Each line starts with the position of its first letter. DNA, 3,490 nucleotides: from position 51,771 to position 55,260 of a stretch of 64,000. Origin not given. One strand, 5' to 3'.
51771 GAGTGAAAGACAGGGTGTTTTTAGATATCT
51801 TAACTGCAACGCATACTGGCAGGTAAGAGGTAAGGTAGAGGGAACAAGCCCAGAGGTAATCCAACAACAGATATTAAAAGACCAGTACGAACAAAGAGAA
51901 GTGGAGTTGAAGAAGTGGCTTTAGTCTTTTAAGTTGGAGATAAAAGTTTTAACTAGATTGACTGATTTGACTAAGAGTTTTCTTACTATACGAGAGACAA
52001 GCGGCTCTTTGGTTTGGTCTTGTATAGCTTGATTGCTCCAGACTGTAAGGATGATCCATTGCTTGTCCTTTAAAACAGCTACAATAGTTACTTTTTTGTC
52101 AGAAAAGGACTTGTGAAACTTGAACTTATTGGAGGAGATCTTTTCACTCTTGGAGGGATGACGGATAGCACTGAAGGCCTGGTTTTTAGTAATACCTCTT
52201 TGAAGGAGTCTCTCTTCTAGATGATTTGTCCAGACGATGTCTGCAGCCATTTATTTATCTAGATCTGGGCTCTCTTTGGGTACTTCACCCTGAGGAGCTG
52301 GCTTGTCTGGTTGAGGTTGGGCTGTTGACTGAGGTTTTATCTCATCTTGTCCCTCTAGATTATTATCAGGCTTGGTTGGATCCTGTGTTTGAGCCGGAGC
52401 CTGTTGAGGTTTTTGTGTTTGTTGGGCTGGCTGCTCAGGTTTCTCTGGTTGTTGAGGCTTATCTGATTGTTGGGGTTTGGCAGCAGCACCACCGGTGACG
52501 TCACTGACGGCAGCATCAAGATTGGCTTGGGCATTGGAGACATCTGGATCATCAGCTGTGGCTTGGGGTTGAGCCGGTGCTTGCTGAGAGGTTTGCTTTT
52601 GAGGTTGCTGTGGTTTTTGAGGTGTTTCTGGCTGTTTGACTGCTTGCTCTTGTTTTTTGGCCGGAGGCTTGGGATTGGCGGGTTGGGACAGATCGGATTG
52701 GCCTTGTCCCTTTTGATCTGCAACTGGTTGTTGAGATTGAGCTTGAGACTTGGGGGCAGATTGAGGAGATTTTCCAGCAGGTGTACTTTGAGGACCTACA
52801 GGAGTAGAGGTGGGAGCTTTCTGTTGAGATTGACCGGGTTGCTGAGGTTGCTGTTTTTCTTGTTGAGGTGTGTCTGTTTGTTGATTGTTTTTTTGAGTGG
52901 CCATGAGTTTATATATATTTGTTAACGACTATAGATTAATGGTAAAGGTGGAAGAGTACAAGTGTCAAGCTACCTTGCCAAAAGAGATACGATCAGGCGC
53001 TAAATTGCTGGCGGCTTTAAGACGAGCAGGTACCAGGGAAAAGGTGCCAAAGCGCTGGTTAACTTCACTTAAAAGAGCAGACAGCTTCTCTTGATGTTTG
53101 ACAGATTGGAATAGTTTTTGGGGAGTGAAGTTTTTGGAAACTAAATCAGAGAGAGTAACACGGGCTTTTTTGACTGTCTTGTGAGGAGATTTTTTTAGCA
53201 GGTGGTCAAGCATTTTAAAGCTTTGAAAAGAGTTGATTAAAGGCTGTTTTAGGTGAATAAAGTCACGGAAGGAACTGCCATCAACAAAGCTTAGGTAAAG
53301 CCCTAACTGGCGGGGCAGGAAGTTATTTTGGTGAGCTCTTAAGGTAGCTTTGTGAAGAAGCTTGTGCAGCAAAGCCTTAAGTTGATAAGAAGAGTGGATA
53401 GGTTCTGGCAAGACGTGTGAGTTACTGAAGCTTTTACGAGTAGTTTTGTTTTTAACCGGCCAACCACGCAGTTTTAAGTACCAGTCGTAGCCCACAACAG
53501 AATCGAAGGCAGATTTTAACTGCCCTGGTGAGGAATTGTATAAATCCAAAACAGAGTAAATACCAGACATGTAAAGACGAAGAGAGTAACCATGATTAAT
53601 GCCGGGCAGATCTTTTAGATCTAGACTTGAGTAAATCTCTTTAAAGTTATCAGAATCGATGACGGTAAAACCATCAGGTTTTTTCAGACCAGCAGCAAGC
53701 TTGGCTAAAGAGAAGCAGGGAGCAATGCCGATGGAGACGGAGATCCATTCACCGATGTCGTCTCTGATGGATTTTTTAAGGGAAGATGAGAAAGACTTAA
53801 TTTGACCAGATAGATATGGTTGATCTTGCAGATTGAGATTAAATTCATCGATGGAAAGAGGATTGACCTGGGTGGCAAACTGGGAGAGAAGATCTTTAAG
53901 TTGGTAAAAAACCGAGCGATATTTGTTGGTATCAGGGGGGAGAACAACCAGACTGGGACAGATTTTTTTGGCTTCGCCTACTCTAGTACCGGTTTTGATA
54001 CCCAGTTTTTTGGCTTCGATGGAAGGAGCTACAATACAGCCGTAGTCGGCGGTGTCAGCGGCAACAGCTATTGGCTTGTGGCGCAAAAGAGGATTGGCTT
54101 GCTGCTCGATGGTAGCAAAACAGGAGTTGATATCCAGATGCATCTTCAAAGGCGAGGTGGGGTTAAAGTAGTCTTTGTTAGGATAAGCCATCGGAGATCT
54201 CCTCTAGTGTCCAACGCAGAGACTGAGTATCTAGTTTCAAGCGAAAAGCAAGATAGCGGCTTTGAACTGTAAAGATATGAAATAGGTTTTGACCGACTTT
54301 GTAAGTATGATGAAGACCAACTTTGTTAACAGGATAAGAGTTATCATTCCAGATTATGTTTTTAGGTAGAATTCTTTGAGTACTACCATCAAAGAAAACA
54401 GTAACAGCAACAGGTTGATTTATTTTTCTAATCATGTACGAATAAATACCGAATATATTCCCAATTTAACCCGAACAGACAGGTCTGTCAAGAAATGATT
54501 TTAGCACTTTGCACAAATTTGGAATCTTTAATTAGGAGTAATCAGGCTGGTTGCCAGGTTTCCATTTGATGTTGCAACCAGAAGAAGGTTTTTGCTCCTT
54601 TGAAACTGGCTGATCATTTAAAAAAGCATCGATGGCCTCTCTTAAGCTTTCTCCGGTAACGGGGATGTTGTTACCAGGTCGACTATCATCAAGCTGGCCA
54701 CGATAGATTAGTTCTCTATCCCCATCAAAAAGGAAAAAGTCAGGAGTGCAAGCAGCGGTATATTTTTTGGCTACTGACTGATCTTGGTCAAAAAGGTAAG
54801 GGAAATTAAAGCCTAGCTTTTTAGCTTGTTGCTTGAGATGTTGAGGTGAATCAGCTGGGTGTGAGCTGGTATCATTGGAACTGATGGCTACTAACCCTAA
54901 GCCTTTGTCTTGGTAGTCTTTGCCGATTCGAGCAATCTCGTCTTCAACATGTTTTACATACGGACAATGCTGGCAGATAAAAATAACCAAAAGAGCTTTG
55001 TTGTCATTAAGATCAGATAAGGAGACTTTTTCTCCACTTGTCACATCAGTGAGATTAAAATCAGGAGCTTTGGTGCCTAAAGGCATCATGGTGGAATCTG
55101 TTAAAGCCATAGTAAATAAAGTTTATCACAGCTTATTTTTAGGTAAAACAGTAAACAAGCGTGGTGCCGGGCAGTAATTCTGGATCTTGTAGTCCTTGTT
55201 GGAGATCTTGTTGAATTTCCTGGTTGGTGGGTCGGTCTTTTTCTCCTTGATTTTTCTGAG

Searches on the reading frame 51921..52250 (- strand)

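Call 74: search_protein_families(library=pfam, proteins=[window:51921-52250:-], max_evalue=0.001)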
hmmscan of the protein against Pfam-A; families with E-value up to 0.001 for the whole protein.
window:51921-52250:- (109 aa): 1 family
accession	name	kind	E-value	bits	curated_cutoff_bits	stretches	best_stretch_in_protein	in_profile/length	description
PF14076.12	DUF4258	-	1.7e-05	25.4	25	1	7-71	1-70/71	Domain of unknown function (DUF4258)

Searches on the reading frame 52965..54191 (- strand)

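Call 74: search_protein_families(library=pfam, proteins=[window:52965-54191:-], max_evalue=0.001)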
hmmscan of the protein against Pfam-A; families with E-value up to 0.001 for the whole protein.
window:52965-54191:- (408 aa): 2 families
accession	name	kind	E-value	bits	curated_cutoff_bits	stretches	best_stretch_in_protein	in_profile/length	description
PF00817.25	IMS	-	2.3e-33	115.7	23.2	1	19-167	1-147/148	impB/mucB/samB family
PF11799.13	IMS_C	-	6.1e-10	39.9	20.7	1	252-354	1-103/109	impB/mucB/samB family C-terminal domain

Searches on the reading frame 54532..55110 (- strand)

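Call 74: search_protein_families(library=pfam, proteins=[window:54532-55110:-], max_evalue=0.001)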
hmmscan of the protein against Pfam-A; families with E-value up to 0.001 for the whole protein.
window:54532-55110:- (192 aa): 4 families
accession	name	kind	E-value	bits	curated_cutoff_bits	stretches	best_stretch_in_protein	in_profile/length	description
PF00578.27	AhpC-TSA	-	3e-21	76.1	26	1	12-136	2-123/124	AhpC/TSA family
PF08534.16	Redoxin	-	2.7e-20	73.1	26.6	1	12-145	3-139/148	Redoxin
PF13098.12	Thioredoxin_2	-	1.4e-06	29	27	1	36-141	4-96/104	Thioredoxin-like domain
PF13905.12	Thioredoxin_8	-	3.7e-05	24.4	27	1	37-133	1-93/94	Thioredoxin-like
